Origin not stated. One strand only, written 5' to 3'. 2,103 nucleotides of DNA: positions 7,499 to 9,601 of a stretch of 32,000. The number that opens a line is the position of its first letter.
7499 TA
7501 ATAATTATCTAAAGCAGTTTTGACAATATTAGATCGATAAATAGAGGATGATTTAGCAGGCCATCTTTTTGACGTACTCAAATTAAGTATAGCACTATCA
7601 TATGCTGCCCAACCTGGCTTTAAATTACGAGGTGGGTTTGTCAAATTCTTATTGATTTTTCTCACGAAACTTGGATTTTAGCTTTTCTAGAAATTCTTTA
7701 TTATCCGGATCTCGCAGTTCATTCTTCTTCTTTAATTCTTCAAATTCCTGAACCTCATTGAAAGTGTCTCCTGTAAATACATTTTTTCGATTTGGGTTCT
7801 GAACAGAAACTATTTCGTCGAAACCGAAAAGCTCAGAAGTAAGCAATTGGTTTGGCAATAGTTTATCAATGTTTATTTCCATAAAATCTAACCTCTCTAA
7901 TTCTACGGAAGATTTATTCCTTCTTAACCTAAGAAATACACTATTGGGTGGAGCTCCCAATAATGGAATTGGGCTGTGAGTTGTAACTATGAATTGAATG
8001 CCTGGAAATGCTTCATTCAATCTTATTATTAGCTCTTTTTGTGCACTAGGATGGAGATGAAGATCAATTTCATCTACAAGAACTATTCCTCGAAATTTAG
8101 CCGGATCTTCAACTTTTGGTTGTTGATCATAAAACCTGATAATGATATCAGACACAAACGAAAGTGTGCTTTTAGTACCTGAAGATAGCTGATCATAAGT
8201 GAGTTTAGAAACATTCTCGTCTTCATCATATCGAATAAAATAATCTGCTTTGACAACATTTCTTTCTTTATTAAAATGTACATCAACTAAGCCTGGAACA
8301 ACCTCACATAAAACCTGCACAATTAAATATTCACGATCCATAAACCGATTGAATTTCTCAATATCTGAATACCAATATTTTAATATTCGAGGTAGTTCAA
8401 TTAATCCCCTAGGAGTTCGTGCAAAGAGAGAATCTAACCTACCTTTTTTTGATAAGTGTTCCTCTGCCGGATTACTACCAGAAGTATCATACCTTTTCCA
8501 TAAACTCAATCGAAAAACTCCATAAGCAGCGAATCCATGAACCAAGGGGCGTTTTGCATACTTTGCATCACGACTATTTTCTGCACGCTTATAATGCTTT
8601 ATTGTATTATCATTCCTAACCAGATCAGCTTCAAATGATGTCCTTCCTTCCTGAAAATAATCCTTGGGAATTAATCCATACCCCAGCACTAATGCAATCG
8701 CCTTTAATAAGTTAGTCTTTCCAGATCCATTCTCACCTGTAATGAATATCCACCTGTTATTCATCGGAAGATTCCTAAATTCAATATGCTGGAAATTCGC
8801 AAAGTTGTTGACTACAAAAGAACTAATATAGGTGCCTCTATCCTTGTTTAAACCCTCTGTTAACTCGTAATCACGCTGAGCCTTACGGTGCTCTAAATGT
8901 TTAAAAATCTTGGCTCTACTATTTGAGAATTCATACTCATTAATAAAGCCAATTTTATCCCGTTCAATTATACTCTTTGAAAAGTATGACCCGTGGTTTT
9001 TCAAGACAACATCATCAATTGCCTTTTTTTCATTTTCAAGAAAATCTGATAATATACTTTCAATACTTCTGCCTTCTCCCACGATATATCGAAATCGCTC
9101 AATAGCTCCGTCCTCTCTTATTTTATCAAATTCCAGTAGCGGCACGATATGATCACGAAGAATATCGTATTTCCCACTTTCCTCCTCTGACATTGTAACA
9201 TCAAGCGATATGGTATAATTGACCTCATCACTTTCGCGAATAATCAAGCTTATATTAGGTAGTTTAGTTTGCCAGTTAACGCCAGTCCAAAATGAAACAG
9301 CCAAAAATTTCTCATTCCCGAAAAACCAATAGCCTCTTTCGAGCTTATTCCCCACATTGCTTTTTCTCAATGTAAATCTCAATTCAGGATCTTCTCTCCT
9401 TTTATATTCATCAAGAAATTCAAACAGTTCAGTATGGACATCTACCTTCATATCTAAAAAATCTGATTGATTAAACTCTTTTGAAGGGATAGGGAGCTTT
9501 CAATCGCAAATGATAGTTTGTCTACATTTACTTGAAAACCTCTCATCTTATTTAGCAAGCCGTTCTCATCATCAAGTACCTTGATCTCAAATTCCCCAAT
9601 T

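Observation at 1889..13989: Type I R-M operon used as a scaffold for several nested accessory modules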

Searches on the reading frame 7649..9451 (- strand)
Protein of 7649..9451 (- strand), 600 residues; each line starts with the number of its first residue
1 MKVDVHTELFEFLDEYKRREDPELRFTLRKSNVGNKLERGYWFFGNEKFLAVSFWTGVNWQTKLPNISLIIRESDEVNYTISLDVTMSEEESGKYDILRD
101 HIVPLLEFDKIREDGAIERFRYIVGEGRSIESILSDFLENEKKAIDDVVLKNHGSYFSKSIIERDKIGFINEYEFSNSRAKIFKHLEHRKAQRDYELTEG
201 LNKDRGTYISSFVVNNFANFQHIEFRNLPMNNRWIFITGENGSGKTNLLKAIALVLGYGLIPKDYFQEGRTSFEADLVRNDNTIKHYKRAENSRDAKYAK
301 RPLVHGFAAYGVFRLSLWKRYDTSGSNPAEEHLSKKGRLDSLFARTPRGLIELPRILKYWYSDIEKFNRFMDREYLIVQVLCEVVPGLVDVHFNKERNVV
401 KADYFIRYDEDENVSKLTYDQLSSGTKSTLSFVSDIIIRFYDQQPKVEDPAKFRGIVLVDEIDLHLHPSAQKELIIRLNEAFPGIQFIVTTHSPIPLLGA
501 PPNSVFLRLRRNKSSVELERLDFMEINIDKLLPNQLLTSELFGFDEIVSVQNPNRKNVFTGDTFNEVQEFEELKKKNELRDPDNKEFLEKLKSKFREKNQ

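Call 3: search_protein_families(library=pfam, proteins=[window:7649-9451:-], max_evalue=0.01)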
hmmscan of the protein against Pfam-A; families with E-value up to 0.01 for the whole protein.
window:7649-9451:- (600 aa): 10 families
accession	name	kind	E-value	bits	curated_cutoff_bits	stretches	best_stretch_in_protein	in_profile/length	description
PF13304.12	AAA_21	-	4.4e-21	76.7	27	2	375-494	220-300/304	AAA domain, putative AbiEii toxin, Type IV TA system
PF13175.12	AAA_15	-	1.3e-13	51.7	32.1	2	405-494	291-371/374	AAA ATPase domain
PF02463.25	SMC_N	-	5.7e-13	49.2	40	1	208-258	1-50/220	RecF/RecN/SMC N terminal domain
PF13476.12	AAA_23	-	0.00015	22.9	27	1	215-297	5-85/201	AAA domain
PF13555.12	AAA_29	-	0.00027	21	27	1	220-256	9-46/61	P-loop containing region of AAA domain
PF00005.33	ABC_tran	-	0.00048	21.2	25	1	233-256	12-35/137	ABC transporter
PF05729.18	NACHT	-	0.0031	17.8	26.7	1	234-266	2-34/167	NACHT domain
PF13401.12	AAA_22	-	0.0034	18.1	27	0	233-254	6-27/130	AAA domain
PF11398.14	DUF2813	-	0.0064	16.3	21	0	432-525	262-352/372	Protein of unknown function (DUF2813)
PF13238.12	AAA_18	-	0.0097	16.8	29.4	0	235-292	1-59/128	AAA domain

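Call 4: search_protein_families(library=padloc, proteins=[window:7649-9451:-], max_evalue=0.01)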
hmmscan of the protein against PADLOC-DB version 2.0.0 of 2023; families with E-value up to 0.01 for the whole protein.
window:7649-9451:- (600 aa): 134 families (the best 25 are shown)
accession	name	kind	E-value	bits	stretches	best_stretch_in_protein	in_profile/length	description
PDLC00287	PtuA1|PtuA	-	1.1e-145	484.7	1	4-587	6-575/584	AAA ATPase domain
PDLC00295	PtuA1|PtuA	-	4.5e-42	142.7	2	399-597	238-420/451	AAA ATPase domain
PDLC00304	PtuA1|PtuA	-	7.4e-40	135.4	2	338-551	171-382/444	AAA ATPase domain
PDLC00271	PtuA1|PtuA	-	8.8e-40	135.5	2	380-507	213-332/421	AAA ATPase domain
PDLC00292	PtuA1|PtuA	-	9.3e-40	134.7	1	190-599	292-669/726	AAA ATPase domain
PDLC00267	PtuA1|PtuA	-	1e-39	134.9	2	370-494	205-326/438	AAA ATPase domain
PDLC02913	ATPase_I-A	-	3.2e-39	133.4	2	376-497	293-407/508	-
PDLC00299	PtuA1|PtuA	-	6.9e-39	132.2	2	376-598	306-508/535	AAA ATPase domain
PDLC00278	PtuA1|PtuA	-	1.5e-37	127.9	2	378-506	215-340/436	AAA ATPase domain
PDLC00298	PtuA1|PtuA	-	4.5e-35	119.5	2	403-519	237-346/423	AAA ATPase domain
PDLC00268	PtuA1|PtuA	-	3.4e-33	113.6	2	413-599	230-407/411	AAA ATPase domain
PDLC00284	PtuA1|PtuA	-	1.7e-32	111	2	412-516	350-454/545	AAA ATPase domain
PDLC00310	PtuA1|PtuA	-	5.3e-32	109.5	2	410-504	245-341/443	AAA ATPase domain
PDLC00269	PtuA1|PtuA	-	7.7e-31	105.8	2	411-558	246-401/446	AAA ATPase domain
PDLC00277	PtuA1|PtuA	-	1.1e-30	105.2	2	365-507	201-338/423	AAA ATPase domain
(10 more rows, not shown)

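Call 44: search_protein_families(library=ncbifam, proteins=[window:7649-9451:-], max_evalue=0.001)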
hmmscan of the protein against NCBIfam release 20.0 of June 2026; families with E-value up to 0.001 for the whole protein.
window:7649-9451:- (600 aa): 8 families
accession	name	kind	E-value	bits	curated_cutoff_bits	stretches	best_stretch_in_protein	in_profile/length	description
NF041760.1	PtuA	equivalog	6.9e-39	134.1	500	2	375-505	304-428/524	retron Ec78 anti-phage system effector ATPase PtuA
TIGR00611.2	recf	equivalog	6e-08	32.2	172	1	211-256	3-45/339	DNA replication/repair protein RecF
NF038234.1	retron_eff_Eco8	equivalog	1.5e-06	27.1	250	0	456-494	275-322/679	retron Eco8 family effector endonuclease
TIGR02169.1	SMC_prok_A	equivalog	5e-05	21.2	729.4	1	208-258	1-49/1165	chromosome segregation protein SMC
TIGR04435.1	restrict_AAA_1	hypoth_equivalog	9e-05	21.4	300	0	237-286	42-89/568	restriction system-associated AAA family ATPase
NF047739.1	antiphage_MADS3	equivalog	0.00012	21.4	420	0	386-511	284-393/427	methylation-associated defense system AAA family ATPase MAD3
TIGR00618.1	sbcc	subfamily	0.00017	19.7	478.5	1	215-260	12-54/1043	exonuclease subunit SbcC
TIGR03185.1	DNA_S_dndD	equivalog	0.00045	18.8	245.85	1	214-259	8-54/650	DNA sulfur modification protein DndD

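Call 84: find_homologous_proteins(query=window:7649-9451:-, max_evalue=1e-20)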
Query window:7649-9451:- (600 aa): 566 proteins with E <= 1e-20 among 8000 candidates; the best 120 are listed.
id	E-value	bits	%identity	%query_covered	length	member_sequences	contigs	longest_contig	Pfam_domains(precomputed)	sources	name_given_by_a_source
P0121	0.0e+0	1059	100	78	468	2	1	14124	PF13175.13,PF13476.13,PF02463.26,PF13304.13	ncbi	ncbi:MAG: AAA family ATPase, partial [Cyclobacteriaceae bacterium]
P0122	6.9e-210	717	55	100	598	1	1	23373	PF13175.13,PF13476.13,PF05729.19,PF02463.26,PF13304.13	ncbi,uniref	ncbi:AAA family ATPase [Reichenbachiella sp.]|uniref:AAA family ATPase n=1 Tax=Reichenbachiella sp. 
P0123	5.3e-156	539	45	100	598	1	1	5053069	PF13175.13,PF13476.13,PF02463.26,PF13304.13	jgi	jgi:hypothetical protein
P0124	1.8e-153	531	47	92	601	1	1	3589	PF13175.13,PF13476.13,PF02463.26,PF13304.13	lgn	-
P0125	3.1e-144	500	42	100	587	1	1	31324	PF13175.13,PF13476.13,PF02463.26,PF13304.13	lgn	-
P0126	1.5e-135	471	42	96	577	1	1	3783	PF13175.13,PF13476.13,PF02463.26,PF13304.13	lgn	-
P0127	1.2e-133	465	41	100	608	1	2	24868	PF13175.13,PF02463.26,PF13304.13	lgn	-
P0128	3.0e-126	441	42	96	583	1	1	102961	PF13175.13,PF13476.13,PF02463.26,PF13304.13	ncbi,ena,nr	nr:AAA family ATPase [uncultured Fluviicola sp.]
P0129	5.1e-125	437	41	95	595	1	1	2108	PF13175.13,PF13476.13,PF02463.26,PF13304.13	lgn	-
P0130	8.4e-125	436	41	95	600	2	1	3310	PF13175.13,PF13476.13,PF02463.26,PF13304.13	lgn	-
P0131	5.9e-123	430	38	98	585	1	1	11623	PF13175.13,PF13476.13,PF02463.26,PF13304.13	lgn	-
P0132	7.2e-123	429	43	91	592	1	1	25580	PF13175.13,PF13476.13,PF02463.26,PF13304.13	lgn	-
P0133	8.7e-123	429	39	99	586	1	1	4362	PF13175.13,PF13476.13,PF02463.26,PF13304.13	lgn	-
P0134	1.3e-122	429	40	100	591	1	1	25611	PF13175.13,PF13476.13,PF02463.26,PF13304.13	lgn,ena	-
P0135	1.0e-121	426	42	94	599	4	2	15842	PF13175.13,PF13476.13,PF02463.26,PF13304.13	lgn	-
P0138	2.9e-121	424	39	100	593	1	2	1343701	PF13175.13,PF13476.13,PF02463.26,PF13304.13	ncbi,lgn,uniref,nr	ncbi:AAA family ATPase [Sunxiuqinia elliptica]|uniref:Putative AbiEii toxin of type IV toxin-antitox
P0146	4.7e-118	414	41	96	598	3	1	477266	PF13175.13,PF13476.13,PF02463.26,PF13304.13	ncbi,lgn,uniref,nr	ncbi:AAA family ATPase [Elizabethkingia sp. S0634]|uniref:AAA family ATPase n=1 Tax=Elizabethkingia 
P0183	1.2e-98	350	37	98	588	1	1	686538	PF13514.13,PF13175.13,PF13476.13,PF02463.26,PF13304.13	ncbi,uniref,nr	ncbi:AAA family ATPase [Tenacibaculum sp. XPcli2-G]|uniref:AAA family ATPase n=1 Tax=Tenacibaculum s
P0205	1.2e-95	340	36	94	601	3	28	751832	PF13175.13,PF13476.13,PF02463.26,PF13304.13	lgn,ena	-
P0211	2.7e-94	335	35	97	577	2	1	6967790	PF13175.13,PF13476.13,PF02463.26,PF13304.13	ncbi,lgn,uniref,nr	ncbi:AAA family ATPase [Dyadobacter fermentans]|uniref:SMC domain protein n=1 Tax=Dyadobacter fermen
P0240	1.2e-90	323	32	99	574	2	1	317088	PF13175.13,PF13476.13,PF02463.26,PF13304.13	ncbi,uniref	ncbi:MAG: AAA family ATPase [Mucilaginibacter sp.]|uniref:AAA family ATPase n=1 Tax=Mucilaginibacter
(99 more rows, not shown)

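Call 85: find_encoding_contigs(protein=P0122, flank=7000, max_places=1)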
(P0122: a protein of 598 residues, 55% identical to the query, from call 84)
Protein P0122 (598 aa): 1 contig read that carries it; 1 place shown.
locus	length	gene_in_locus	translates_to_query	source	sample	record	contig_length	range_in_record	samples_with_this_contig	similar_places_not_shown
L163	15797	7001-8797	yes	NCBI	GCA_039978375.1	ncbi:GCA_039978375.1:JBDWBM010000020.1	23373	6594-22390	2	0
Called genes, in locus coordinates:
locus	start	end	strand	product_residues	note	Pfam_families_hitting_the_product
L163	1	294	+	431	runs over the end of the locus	-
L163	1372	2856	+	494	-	PF12161:HsdM_N, PF02384:N6_Mtase, PF07669:Eco57I (faint)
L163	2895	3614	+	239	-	-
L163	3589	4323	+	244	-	PF13643:DUF4145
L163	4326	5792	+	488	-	PF12161:HsdM_N, PF02384:N6_Mtase, PF01170:UPF0020 (weak)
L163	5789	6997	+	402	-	PF01420:Methylase_S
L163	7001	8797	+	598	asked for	PF02463:SMC_N (weak), PF13175:AAA_15 (weak), PF13476:AAA_23 (weak), PF05729:NACHT (faint), PF13175:AAA_15, PF13304:AAA_21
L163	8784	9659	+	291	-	-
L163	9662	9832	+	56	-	-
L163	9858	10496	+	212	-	PF14487:DarT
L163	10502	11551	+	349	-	PF01661:Macro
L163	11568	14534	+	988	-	PF04313:HSDR_N, PF04851:ResIII, PF00270:DEAD (weak), PF18766:SWI2_SNF2, PF22679:T1R_D3-like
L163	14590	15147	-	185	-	-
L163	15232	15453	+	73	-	PF13560:HTH_31 (weak), PF12844:HTH_19 (weak), PF01381:HTH_3, PF13443:HTH_26 (weak)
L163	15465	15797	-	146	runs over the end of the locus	-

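Call 86: find_encoding_contigs(protein=P0123, flank=7000, max_places=1)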
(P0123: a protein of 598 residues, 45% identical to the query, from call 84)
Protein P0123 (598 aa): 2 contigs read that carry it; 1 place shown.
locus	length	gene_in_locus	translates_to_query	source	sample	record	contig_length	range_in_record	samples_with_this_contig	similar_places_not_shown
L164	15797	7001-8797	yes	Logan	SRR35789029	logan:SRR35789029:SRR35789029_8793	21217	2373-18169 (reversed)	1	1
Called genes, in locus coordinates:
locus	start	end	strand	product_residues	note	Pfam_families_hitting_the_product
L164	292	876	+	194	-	-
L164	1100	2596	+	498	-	PF12161:HsdM_N, PF02384:N6_Mtase, PF07669:Eco57I (faint)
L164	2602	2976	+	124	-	PF13366:PDDEXK_3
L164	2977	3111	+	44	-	-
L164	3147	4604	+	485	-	PF12161:HsdM_N, PF02384:N6_Mtase, PF01170:UPF0020 (weak)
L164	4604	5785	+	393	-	PF01420:Methylase_S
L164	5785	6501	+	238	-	-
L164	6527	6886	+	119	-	-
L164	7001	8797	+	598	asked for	PF02463:SMC_N (faint), PF13476:AAA_23 (weak), PF13304:AAA_21, PF13175:AAA_15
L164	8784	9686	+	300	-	-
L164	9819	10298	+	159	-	-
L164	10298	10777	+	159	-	-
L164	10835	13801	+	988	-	PF04313:HSDR_N, PF04851:ResIII, PF00270:DEAD (faint), PF18766:SWI2_SNF2, PF22679:T1R_D3-like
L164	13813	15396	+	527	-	-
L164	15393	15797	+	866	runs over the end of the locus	PF13091:PLDc_2 (faint)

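Call 87: find_encoding_contigs(protein=P0138, flank=7000, max_places=1)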
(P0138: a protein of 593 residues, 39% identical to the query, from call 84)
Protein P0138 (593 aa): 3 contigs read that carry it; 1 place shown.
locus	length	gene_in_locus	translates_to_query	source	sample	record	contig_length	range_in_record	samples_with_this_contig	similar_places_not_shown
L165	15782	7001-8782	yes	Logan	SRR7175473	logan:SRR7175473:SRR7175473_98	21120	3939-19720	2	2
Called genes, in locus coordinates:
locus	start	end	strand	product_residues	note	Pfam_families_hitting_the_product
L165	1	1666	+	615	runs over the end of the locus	PF03235:GmrSD_N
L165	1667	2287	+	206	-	-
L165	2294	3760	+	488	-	PF12161:HsdM_N, PF02384:N6_Mtase, PF01170:UPF0020 (weak)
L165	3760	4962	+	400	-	PF01420:Methylase_S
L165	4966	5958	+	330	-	-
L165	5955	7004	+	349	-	-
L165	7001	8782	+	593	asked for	PF02463:SMC_N, PF13476:AAA_23 (weak), PF13304:AAA_21, PF13175:AAA_15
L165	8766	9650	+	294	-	-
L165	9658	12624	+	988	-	PF04313:HSDR_N, PF04851:ResIII, PF00270:DEAD (weak), PF18766:SWI2_SNF2, PF22679:T1R_D3-like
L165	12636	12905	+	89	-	-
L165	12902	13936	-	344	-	-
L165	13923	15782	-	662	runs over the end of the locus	PF07894:SACK1 (faint), PF13091:PLDc_2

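Call 88: find_encoding_contigs(protein=P0146, flank=7000, max_places=1)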
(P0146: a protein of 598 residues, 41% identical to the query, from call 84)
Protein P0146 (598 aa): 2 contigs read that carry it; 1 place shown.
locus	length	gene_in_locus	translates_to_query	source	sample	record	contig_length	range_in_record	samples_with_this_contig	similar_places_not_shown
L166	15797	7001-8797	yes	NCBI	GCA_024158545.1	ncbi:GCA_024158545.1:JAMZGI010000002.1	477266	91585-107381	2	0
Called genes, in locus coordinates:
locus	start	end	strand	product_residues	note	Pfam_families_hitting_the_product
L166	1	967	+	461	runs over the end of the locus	PF10396:TrmE_N, PF00005:ABC_tran (faint), PF00350:Dynamin_N (faint), PF12631:MnmE_helical, PF03193:RsgA_GTPase (faint), PF01926:MMR_HSR1, PF02421:FeoB_N, PF00009:GTP_EFTU (weak)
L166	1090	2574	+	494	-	PF12161:HsdM_N, PF02384:N6_Mtase, PF07669:Eco57I (weak)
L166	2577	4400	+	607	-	PF03235:GmrSD_N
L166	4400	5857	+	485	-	PF12161:HsdM_N, PF02384:N6_Mtase, PF01170:UPF0020 (weak)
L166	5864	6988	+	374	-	PF01420:Methylase_S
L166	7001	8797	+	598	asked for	PF02463:SMC_N, PF13476:AAA_23 (weak), PF13304:AAA_21, PF13175:AAA_15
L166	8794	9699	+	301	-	-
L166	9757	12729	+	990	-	PF04313:HSDR_N, PF00270:DEAD (faint), PF04851:ResIII, PF18766:SWI2_SNF2, PF22679:T1R_D3-like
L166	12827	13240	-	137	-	-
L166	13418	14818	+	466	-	-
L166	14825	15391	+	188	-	-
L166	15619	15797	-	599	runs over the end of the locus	-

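Call 89: find_encoding_contigs(protein=P0211, flank=7000, max_places=1)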
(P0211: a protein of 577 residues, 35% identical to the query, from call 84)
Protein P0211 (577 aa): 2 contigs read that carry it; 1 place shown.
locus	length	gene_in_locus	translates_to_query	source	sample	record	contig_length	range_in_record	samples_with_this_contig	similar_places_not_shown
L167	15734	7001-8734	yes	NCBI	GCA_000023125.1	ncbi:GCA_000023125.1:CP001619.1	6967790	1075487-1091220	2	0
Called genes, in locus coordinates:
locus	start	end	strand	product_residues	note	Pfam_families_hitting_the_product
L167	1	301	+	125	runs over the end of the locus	PF13778:DUF4174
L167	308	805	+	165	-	PF14328:DUF4385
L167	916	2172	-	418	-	PF13372:Alginate_exp (weak)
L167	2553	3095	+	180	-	PF00903:Glyoxalase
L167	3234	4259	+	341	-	PF00106:adh_short, PF01370:Epimerase (weak), PF13561:adh_short_C2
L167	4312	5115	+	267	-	PF22200:ExsA_N, PF00165:HTH_AraC (weak), PF12833:HTH_18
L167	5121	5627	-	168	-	PF01625:PMSR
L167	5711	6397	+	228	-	PF01613:Flavin_Reduct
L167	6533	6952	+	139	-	-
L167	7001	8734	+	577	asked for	PF13476:AAA_23, PF02463:SMC_N, PF13304:AAA_21, PF13175:AAA_15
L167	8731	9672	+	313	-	-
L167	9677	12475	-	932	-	PF00580:UvrD-helicase, PF13245:AAA_19, PF13361:UvrD_C, PF13538:UvrD_C_2 (faint), PF12705:PDDEXK_1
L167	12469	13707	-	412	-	PF01555:N6_N4_Mtase (faint), PF01170:UPF0020 (weak)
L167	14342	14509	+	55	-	-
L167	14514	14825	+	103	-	-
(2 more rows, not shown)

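Call 90: find_encoding_contigs(protein=P0183, flank=7000, max_places=1)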
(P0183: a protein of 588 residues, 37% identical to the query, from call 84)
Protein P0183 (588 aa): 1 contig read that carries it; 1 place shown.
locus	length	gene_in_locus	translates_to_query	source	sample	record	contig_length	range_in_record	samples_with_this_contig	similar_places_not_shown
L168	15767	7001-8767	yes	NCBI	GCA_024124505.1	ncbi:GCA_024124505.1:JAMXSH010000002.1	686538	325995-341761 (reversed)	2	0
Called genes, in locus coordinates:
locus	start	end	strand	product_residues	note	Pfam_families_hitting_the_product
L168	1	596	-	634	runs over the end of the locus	-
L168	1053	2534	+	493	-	PF12161:HsdM_N, PF02384:N6_Mtase, PF07669:Eco57I (faint)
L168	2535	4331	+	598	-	PF03235:GmrSD_N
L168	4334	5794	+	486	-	PF12161:HsdM_N, PF02384:N6_Mtase, PF01170:UPF0020 (weak)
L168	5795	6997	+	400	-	PF01420:Methylase_S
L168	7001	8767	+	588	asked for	PF02463:SMC_N, PF13175:AAA_15 (weak), PF13476:AAA_23 (weak), PF13514:AAA_27 (faint), PF13175:AAA_15, PF13304:AAA_21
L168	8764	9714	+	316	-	-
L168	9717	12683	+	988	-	PF04313:HSDR_N, PF04851:ResIII, PF00270:DEAD (faint), PF18766:SWI2_SNF2, PF22679:T1R_D3-like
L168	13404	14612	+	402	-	PF05222:AlaDh_PNT_N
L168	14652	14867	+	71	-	PF12843:QSregVF_b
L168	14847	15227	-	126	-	PF10990:DUF2809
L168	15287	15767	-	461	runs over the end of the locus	PF06123:CreD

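Call 91: find_encoding_contigs(protein=P0240, flank=7000, max_places=1)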
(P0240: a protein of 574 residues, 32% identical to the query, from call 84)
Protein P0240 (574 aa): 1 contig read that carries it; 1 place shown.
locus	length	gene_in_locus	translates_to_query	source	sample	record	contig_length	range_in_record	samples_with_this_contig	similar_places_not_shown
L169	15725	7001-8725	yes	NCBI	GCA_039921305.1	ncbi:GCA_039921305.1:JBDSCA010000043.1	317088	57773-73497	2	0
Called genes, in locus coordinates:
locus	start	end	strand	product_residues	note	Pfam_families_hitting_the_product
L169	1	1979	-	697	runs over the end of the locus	PF26345:ScoMcrA_N (weak), PF00005:ABC_tran (weak), PF13175:AAA_15, PF13304:AAA_21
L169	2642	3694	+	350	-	PF01555:N6_N4_Mtase (weak)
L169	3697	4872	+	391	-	-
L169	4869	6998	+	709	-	PF01935:DUF87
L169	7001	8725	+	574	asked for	PF02463:SMC_N (faint), PF13476:AAA_23 (weak), PF13304:AAA_21, PF13175:AAA_15 (weak)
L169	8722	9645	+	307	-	-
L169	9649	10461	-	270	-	PF18741:MTES_1575, PF04480:DUF559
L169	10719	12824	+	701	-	PF20296:MTaX1, PF14338:Mrr_N, PF03235:GmrSD_N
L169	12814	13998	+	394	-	PF02463:SMC_N (weak), PF13175:AAA_15, PF13476:AAA_23 (weak), PF13304:AAA_21, PF13175:AAA_15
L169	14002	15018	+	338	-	-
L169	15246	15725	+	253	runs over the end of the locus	-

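Call 92: find_encoding_contigs(protein=P0205, flank=7000, max_places=1)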
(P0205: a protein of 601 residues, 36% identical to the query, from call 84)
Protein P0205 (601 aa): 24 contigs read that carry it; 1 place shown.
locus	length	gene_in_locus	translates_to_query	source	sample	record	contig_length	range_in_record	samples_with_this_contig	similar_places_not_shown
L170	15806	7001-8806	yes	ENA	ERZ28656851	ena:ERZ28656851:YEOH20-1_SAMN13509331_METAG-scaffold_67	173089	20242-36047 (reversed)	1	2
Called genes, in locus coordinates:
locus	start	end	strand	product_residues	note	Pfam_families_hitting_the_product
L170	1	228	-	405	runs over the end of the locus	PF07690:MFS_1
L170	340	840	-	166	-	PF18050:Cyclophil_like2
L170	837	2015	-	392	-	PF07690:MFS_1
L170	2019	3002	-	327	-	PF01738:DLH, PF12697:Abhydrolase_6 (weak)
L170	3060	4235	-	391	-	PF00465:Fe-ADH, PF13685:Fe-ADH_2, PF25137:ADH_Fe_C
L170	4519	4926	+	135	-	-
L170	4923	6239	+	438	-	PF01507:PAPS_reduct, PF11922:DUF3440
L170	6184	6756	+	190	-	-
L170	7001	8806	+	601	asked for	PF02463:SMC_N (faint), PF13476:AAA_23 (weak), PF13304:AAA_21, PF13175:AAA_15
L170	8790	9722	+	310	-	-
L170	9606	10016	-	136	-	PF17293:Arm-DNA-bind_5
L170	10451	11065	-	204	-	PF00881:Nitroreductase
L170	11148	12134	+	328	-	PF05893:LuxC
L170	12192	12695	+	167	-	PF07929:PRiA4_ORF3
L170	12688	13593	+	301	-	PF01745:IPT, PF01715:IPPT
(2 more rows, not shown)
